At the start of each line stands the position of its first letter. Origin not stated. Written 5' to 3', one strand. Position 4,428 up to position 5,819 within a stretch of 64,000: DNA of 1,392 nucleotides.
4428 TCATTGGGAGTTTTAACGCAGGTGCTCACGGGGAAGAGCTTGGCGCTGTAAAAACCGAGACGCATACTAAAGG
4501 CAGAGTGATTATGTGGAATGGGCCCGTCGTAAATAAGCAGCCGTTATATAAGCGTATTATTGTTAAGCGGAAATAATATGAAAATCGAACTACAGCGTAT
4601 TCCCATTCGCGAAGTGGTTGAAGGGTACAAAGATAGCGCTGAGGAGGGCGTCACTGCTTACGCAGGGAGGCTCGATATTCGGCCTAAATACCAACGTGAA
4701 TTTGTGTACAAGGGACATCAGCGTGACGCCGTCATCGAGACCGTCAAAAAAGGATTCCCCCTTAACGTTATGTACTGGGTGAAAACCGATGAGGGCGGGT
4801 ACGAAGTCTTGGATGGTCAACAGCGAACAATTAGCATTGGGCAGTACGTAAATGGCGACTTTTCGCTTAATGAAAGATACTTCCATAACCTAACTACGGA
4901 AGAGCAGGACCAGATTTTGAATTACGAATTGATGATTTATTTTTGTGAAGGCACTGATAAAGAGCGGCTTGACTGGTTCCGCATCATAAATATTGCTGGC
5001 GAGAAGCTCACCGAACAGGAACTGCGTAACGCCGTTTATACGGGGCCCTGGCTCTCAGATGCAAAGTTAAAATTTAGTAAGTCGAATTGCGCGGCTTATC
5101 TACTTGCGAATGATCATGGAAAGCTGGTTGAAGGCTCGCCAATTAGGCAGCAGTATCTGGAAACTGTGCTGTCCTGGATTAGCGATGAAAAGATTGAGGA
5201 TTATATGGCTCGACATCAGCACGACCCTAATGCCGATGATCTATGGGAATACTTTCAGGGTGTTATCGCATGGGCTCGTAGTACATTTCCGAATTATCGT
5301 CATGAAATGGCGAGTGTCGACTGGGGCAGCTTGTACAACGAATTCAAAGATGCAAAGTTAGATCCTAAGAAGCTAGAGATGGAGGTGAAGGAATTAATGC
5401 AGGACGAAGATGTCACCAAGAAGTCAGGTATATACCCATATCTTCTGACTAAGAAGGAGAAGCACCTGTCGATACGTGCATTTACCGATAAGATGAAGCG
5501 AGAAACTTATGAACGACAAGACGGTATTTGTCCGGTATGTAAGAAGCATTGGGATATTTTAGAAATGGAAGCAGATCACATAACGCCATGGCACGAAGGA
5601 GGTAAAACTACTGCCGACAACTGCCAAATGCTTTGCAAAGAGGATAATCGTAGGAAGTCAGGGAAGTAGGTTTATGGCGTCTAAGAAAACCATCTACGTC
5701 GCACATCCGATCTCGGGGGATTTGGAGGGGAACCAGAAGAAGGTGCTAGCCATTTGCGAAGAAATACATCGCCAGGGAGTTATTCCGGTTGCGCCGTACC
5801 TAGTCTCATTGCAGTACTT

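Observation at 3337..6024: Compact AT-rich island encoding an operator-controlled AbrB-like protein, an EcoRI-family m6A methyltransferase, a DUF262(DGQQR)-HNH nuclease and an NDT-like protein: a candidate novel modification/restriction-type defence module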

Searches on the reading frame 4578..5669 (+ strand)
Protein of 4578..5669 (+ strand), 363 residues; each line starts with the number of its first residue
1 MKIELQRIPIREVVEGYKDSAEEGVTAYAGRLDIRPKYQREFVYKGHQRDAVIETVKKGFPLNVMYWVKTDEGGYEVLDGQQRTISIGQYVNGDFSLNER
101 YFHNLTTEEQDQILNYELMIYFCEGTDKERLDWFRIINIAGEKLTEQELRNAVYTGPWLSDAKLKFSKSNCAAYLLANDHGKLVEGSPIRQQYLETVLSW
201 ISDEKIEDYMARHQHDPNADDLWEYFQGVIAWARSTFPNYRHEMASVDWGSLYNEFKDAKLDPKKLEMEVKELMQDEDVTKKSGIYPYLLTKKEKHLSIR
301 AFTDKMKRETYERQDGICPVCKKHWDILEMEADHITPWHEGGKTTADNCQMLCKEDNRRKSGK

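Call 4: search_protein_families(library=pfam, proteins=[window:4578-5669:+], max_evalue=0.1)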
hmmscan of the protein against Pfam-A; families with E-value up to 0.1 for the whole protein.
window:4578-5669:+ (363 aa): 5 families
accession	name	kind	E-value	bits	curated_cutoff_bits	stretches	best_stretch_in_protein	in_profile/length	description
PF03235.19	GmrSD_N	-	6e-17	62.9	33.2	1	34-154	13-198/199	GmrSD restriction endonuclease, N-terminal domain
PF01844.29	HNH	-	3.6e-11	43.5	21.4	1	318-361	1-45/47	HNH endonuclease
PF14279.12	HNH_5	-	7.7e-06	26.2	27.5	1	318-360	1-43/56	HNH endonuclease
PF09484.15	Cas_TM1802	-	0.00026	20.4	25.1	1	85-324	6-204/602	CRISPR-associated protein TM1802 (cas_TM1802)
PF24042.1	DUF7351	-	0.044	14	31.2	0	285-327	36-78/177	Domain of unknown function (DUF7351)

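Call 5: search_protein_families(library=padloc, proteins=[window:4578-5669:+], max_evalue=0.1)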
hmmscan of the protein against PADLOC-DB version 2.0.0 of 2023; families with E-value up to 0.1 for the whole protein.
window:4578-5669:+ (363 aa): 8 families
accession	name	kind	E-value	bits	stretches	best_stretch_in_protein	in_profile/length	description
PDLC03418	REase_II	-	4.5e-142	471.6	1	1-363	1-372/372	Type II restriction enzyme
PDLC03877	NsnA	-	4.5e-26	90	1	30-159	63-205/385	-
PDLC04027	PD-T4-2_A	-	3.2e-10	37.6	2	30-93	50-114/363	-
PDLC04150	HEC-05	-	0.0012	15.8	1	36-69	25-58/583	-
PDLC03478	REase_II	-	0.0035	15.1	1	300-360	93-158/219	Type II restriction enzyme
PDLC00353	PtuB1|PtuB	-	0.011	13.6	1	300-338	35-73/196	Unknown function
PDLC00356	PtuB1|PtuB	-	0.023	12.2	1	299-344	34-78/196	Unknown function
PDLC03656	mREase_IV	-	0.028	12.1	1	307-358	196-253/277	Type IV methyl-directed restriction enzyme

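Call 6: search_protein_families(library=ncbifam, proteins=[window:4578-5669:+], max_evalue=0.1)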
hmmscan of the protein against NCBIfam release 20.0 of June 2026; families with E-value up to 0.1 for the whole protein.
window:4578-5669:+ (363 aa): 2 families
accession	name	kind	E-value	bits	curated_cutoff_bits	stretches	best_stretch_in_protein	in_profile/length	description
NF049971.1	CRISPR_Cas9d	exception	1.1e-05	24.3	375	1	296-362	528-595/986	type II CRISPR RNA-guided endonuclease Cas9d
NF040563.1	guided_IscB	equivalog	0.00028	20.1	175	1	306-361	183-236/314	RNA-guided endonuclease IscB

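Call 7: search_protein_families(library=phrogs, proteins=[window:4578-5669:+], max_evalue=0.01)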
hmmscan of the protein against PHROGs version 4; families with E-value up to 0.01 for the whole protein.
window:4578-5669:+ (363 aa): 21 families
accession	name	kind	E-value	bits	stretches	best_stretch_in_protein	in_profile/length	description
phrog_2598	-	unknown function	6.6e-22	79.1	1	10-160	34-185/352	-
phrog_1583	-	unknown function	3.8e-18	66.4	1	23-151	32-170/417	-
phrog_338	-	DNA, RNA and nucleotide metabolism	3e-09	37.7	1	304-361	195-260/340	HNH endonuclease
phrog_589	-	DNA, RNA and nucleotide metabolism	4.1e-09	37.4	1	305-361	81-139/179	HNH endonuclease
phrog_1035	-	DNA, RNA and nucleotide metabolism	5.4e-08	34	1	303-362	147-212/271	endonuclease VII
phrog_26759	-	unknown function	2.9e-07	30.1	1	30-100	21-94/593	-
phrog_333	-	DNA, RNA and nucleotide metabolism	3.3e-07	31.5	1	304-361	22-79/138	HNH endonuclease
phrog_144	-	DNA, RNA and nucleotide metabolism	4.4e-07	30.7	1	304-361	73-133/175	HNH endonuclease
phrog_2118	-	DNA, RNA and nucleotide metabolism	4.6e-07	30.7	1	291-361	152-222/301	HNH endonuclease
phrog_11604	-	DNA, RNA and nucleotide metabolism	4.2e-06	27.4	1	296-358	56-125/160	HNH endonuclease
phrog_6050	-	DNA, RNA and nucleotide metabolism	4.2e-06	26.8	1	304-362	300-359/402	HNH endonuclease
phrog_1271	-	DNA, RNA and nucleotide metabolism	4.9e-06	27.2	1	304-362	255-317/361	HNH endonuclease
phrog_7785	-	DNA, RNA and nucleotide metabolism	5.2e-06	27.5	1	275-361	30-112/147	HNH endonuclease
phrog_5956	-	DNA, RNA and nucleotide metabolism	8.4e-06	26.5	1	300-361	44-108/138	HNH endonuclease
phrog_5718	-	DNA, RNA and nucleotide metabolism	2.1e-05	24.8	1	292-360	105-173/394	HNH endonuclease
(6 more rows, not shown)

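Call 8: search_solved_structures(query=window:4578-5669:+, max_evalue=0.01, show_alignments=1)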
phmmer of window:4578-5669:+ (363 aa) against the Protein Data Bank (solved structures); distinct sequences matched with E-value up to 0.01: 2.
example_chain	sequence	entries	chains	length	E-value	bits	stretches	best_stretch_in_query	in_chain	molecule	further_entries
6me0_C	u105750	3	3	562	0.00039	22.9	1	301-352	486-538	Maturase reverse transcriptase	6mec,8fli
4h9d_A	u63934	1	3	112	0.00072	22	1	315-360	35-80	HNH endonuclease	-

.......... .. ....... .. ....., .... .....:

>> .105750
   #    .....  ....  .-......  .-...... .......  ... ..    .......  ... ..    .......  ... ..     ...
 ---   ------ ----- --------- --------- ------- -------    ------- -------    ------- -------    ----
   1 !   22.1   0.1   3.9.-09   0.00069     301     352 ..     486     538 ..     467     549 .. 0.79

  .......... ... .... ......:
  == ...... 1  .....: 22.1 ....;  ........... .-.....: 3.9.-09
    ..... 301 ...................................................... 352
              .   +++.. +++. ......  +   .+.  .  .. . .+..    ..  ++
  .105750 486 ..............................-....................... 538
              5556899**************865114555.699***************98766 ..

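Call 13: find_homologous_proteins(query=window:4578-5669:+, max_evalue=1e-10)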
Query window:4578-5669:+ (363 aa): 8000 proteins with E <= 1e-10 among 8000 candidates; the best 120 are listed.
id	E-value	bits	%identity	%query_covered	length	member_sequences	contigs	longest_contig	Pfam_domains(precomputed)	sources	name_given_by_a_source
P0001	7.6e-251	850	100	100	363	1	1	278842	PF01844.30,PF03235.20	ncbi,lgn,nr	ncbi:MAG TPA: DUF262 domain-containing protein [Candidatus Paceibacterota bacterium]|nr:DUF262 domai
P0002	6.2e-209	712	82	100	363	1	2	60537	PF01844.30,PF03235.20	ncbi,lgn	-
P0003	1.6e-208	710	83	100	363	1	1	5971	PF01844.30,PF14279.13,PF03235.20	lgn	-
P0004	1.6e-208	710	82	100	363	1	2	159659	PF01844.30,PF14279.13,PF03235.20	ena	-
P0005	4.2e-208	709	82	100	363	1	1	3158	PF01844.30,PF03235.20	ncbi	-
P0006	2.1e-207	707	83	100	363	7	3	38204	PF01844.30,PF03235.20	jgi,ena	-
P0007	1.6e-206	704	82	100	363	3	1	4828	PF01844.30,PF03235.20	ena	-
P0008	6.2e-206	702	81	100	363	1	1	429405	PF01844.30,PF03235.20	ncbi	-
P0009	6.8e-206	702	82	100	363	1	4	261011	PF01844.30,PF03235.20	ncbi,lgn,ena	-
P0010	1.2e-205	701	82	100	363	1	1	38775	PF01844.30,PF14279.13,PF03235.20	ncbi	-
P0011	1.3e-205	701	81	100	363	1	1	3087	PF01844.30,PF03235.20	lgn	-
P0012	1.5e-205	701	80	100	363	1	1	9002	PF01844.30,PF03235.20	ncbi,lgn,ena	-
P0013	2.0e-205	700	82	100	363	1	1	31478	PF01844.30,PF14279.13,PF03235.20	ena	-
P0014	2.1e-205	700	83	100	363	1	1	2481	PF01844.30,PF14279.13,PF03235.20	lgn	-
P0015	2.9e-205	700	82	100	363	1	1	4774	PF01844.30,PF03235.20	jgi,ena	-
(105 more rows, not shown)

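Call 14: find_related_loci(query=window:4578-5669:+, collection=genome_contigs, flank=5000)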
Query window:4578-5669:+ (363 aa) in genome_contigs; peptide patterns used: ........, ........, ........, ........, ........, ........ (x = any residue, [..] = any of these).
265 stretches matched a pattern; 245 encode a relative of the query (tblastn E <= 1e-3); the best 80 are kept; 80 distinct loci.
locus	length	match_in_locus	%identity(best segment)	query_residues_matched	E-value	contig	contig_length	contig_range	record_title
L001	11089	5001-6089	82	1-363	0e+0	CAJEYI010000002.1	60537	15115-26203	uncultured bacterium isolate SB-2103-1078-G15 genome assembly, contig: sag_spades_SB-2103-1078-G15_0000002, whole genome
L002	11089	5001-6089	82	1-363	0e+0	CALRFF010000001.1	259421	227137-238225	MAG: Candidatus Nomurabacteria bacterium isolate TH-Jun18-118 genome assembly, contig: TH-Jun18-C15, whole genome shotgu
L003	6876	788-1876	80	1-363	0e+0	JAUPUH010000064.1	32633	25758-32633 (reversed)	MAG: Patescibacteria group bacterium isolate erpe_2018_sw_15hr_WHONDRS-SW48-000090_B_bin.52 scaffold_528007, whole genom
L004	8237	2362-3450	81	1-363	0e+0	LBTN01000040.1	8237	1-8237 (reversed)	MAG: Candidatus Magasanikbacteria bacterium GW2011_GWA2_37_8 US58_C0040, whole genome shotgun sequence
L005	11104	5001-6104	81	1-363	0e+0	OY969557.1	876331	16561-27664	MAG: uncultured bacterium isolate MFD09286.bin.c.8 genome assembly, chromosome: 1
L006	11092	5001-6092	80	1-363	0e+0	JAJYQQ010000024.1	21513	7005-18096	MAG: bacterium isolate DS4.bin43 NODE_2593_length_21513_cov_2.117460, whole genome shotgun sequence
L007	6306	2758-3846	82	1-363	0e+0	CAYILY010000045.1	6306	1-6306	MAG TPA_asm: uncultured Gammaproteobacteria bacterium isolate ERP119705_co25_664 genome assembly, contig: NODE_14665_len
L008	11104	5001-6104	81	1-362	0e+0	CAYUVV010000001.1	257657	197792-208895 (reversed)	MAG TPA_asm: uncultured Candidatus Saccharibacteria bacterium isolate SRP329715_co1_369 genome assembly, contig: NODE_18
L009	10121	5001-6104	80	1-363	0e+0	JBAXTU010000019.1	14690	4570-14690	MAG: bacterium isolate ELA643 MAG643_19, whole genome shotgun sequence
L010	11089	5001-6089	81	1-363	0e+0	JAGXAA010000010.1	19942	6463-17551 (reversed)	MAG: Patescibacteria group bacterium isolate REEB66 contig-150_3298, whole genome shotgun sequence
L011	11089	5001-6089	80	1-363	0e+0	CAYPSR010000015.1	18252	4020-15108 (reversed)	MAG TPA_asm: uncultured Candidatus Saccharibacteria bacterium isolate SRP178699_co1_179 genome assembly, contig: NODE_37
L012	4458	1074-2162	79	1-363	0e+0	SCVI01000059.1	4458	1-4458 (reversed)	MAG: Patescibacteria group bacterium isolate GW715_bin.47 GW715_bin.47-111247, whole genome shotgun sequence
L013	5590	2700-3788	79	1-363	0e+0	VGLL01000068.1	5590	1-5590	MAG: Candidatus Shapirobacteria bacterium isolate K_DeepCast_150m_m1_139 K_DeepCast_150m_m1_139_Ga0194126_10031066, whol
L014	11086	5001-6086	80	1-362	0e+0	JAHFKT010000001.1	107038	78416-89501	MAG: Candidatus Yanofskybacteria bacterium isolate nzgw416 NODE_107_length_107039_cov_3.386876, whole genome shotgun seq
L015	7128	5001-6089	79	1-363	0e+0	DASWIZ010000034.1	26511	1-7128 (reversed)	MAG TPA_asm: Candidatus Paceibacterota bacterium isolate SMAG_U2882 k141_3240272, whole genome shotgun sequence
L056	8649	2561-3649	77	1-363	0e+0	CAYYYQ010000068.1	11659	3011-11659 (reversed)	MAG TPA_asm: uncultured Candidatus Saccharibacteria bacterium isolate binchicken_co84_515 genome assembly, contig: k141_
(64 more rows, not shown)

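Call 61: search_dna_similar(query=window:4578-5669:+, collection=plasmids, mode=protein, max_rows=15)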
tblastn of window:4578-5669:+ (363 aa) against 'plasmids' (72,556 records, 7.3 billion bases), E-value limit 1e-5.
Records with a match: 827; places in all: 837; records where one place covers at least 80% of the query: 43.
Best place of each record, by identity: 60-80% 5; <60% 822.
By first word of the organism name: Escherichia 519; Klebsiella 113; Salmonella 41; Shigella 26; Enterococcus 20; Raoultella 17; Rhizobium 6; Acinetobacter 6; Rhodococcus 5; Burkholderia 4; and 51 more.
By predicted mobility (MOB-suite, as given by PLSDB): conjugative 621; non-mobilizable 114; mobilizable 92.
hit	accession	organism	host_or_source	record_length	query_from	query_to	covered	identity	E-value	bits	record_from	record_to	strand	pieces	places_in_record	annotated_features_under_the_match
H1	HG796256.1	uncultured bacterium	-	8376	1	363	100%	63.7%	4e-153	483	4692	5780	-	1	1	CDS (x2)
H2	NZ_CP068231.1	Aeromonas caviae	combined sewer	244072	1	363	100%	61.9%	1e-149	473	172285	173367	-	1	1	DUF262 domain-containing protein | adenine-specific methyltransferase EcoRI family protein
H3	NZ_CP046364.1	Macrococcoides canis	dog,swabs,ear infection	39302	1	362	100%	61.3%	4e-153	483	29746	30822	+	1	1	DUF262 domain-containing protein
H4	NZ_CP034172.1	Chryseobacterium taklimakanense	Homo sapiens,Blood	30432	1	363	100%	59.1%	4e-143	455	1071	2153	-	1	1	DUF262 domain-containing protein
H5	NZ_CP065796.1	Mammaliicoccus sciuri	environment,single cell,feed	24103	1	361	99%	59.0%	3e-140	446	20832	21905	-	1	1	DUF262 domain-containing protein | adenine-specific methyltransferase EcoRI family protein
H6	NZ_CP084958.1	Sulfitobacter indolifex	cell culture,Seawater from the North ...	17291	1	362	100%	58.0%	5e-139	443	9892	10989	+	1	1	DUF262 domain-containing protein | adenine-specific methyltransferase EcoRI family protein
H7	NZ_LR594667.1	Variovorax sp. SRS16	linuron-contaminated soil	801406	1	362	100%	55.6%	2e-136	435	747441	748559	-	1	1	DUF262 domain-containing protein | adenine-specific methyltransferase EcoRI family protein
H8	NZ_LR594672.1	Variovorax sp. PBL-E5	linuron-contaminated soil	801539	1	362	100%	55.6%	2e-136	435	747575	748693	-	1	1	DUF262 domain-containing protein | adenine-specific methyltransferase EcoRI family protein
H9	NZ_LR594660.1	Variovorax sp. PBL-H6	linuron-contaminated soil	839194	1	362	100%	55.6%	2e-136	435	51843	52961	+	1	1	DUF262 domain-containing protein | adenine-specific methyltransferase EcoRI family protein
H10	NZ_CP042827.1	Ruania zhangjianzhongii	bat,pure culture,feces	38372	1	361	99%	53.8%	1e-125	404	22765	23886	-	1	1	DUF262 domain-containing protein | adenine-specific methyltransferase EcoRI family protein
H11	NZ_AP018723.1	Thiomicrorhabdus aquaedulcis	-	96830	1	363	100%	53.4%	5e-129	414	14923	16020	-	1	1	DUF262 domain-containing protein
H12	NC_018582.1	Gordonia sp. KTR9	-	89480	1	363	100%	53.0%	7e-131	419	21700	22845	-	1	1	DUF262 domain-containing protein | adenine-specific methyltransferase EcoRI family protein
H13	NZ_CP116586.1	Enterococcus dispar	Bos taurus,whole organism,fecal sample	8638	1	361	99%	50.0%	1e-118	384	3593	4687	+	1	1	DUF262 domain-containing protein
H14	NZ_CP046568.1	Dietzia sp. DQ12-45-1b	product water from oilfield,product ...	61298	1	361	99%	49.6%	4e-109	357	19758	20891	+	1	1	DUF262 domain-containing protein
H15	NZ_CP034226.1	Ligilactobacillus agilis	Chicken,Mixed culture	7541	1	361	99%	49.3%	3e-112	366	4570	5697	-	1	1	DUF262 domain-containing protein | adenine-specific methyltransferase EcoRI family protein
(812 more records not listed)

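Call 79: get_annotated_region(hit=H1, flank=4000)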
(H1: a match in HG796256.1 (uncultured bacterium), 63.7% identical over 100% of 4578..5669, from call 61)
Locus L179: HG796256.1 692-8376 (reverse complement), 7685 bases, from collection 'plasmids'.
description: Uncultured bacterium plasmid pRGI00069
organism: uncultured bacterium (NCBI taxid 77133)
taxonomy: Bacteria; ; ; ; ; ; uncultured bacterium
host: -; source: -; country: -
typing (MOB-suite, as given by PLSDB): non-mobilizable; replicon rep_cluster_1563
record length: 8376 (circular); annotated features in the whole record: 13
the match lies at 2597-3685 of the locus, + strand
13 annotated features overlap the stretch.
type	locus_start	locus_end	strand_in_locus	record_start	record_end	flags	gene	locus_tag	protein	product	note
CDS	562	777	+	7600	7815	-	-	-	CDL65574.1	-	-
CDS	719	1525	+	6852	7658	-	-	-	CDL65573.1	-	-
CDS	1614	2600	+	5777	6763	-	-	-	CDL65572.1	-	-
CDS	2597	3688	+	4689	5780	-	-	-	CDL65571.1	-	-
CDS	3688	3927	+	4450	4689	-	-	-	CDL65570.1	-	-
CDS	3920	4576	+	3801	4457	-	-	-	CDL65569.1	-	-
CDS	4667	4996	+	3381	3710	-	-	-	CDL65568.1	-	-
CDS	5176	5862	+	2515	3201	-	-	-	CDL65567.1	-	-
CDS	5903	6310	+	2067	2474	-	-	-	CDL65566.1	-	-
CDS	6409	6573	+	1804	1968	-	-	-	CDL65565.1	-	-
CDS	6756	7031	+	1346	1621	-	-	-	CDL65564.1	-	-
CDS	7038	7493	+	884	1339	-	-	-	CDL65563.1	-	-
CDS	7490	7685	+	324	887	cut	-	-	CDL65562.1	-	-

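Call 88: search_protein_families(library=pfam, proteins=[L056:3670-4299:+, L056:4299-5306:+], max_evalue=0.01)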
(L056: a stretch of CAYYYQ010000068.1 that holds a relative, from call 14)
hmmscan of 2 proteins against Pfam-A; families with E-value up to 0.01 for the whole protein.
L056:3670-4299:+ (210 aa): 1 family
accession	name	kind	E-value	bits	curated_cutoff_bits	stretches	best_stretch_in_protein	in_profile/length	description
PF00072.30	Response_reg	-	0.0029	18.2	30.2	1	126-201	38-110/111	Response regulator receiver domain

L056:4299-5306:+ (336 aa): 1 family
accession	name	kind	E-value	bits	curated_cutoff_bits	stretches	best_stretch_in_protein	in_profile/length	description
PF02518.31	HATPase_c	-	0.00062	20.6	26.4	1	228-310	9-93/111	Histidine kinase-, DNA gyrase B-, and HSP90-like ATPase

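Call 89: search_protein_families(library=padloc, proteins=[L056:3670-4299:+, L056:4299-5306:+], max_evalue=0.001)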
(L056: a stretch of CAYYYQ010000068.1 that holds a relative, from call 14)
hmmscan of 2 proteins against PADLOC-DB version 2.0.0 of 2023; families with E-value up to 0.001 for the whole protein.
L056:3670-4299:+ (210 aa): 3 families
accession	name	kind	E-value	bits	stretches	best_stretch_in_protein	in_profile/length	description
PDLC04646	PDC-M43A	-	1.1e-32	111.5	1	9-201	10-194/203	-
PDLC04644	PDC-M43A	-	9e-16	56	1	64-203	23-160/170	-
PDLC04645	PDC-M43A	-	2.1e-15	54.9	1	35-177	79-218/250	-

L056:4299-5306:+ (336 aa): 4 families
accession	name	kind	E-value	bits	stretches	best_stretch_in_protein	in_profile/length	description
PDLC04647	PDC-M43B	-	1.2e-48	164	1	4-335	5-342/347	-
PDLC04650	PDC-M43B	-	1.6e-42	144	1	3-334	4-343/344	-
PDLC04649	PDC-M43B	-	3e-18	63.9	1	86-333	93-339/345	-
PDLC04648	PDC-M43B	-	7.5e-10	36.3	1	93-334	105-346/361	-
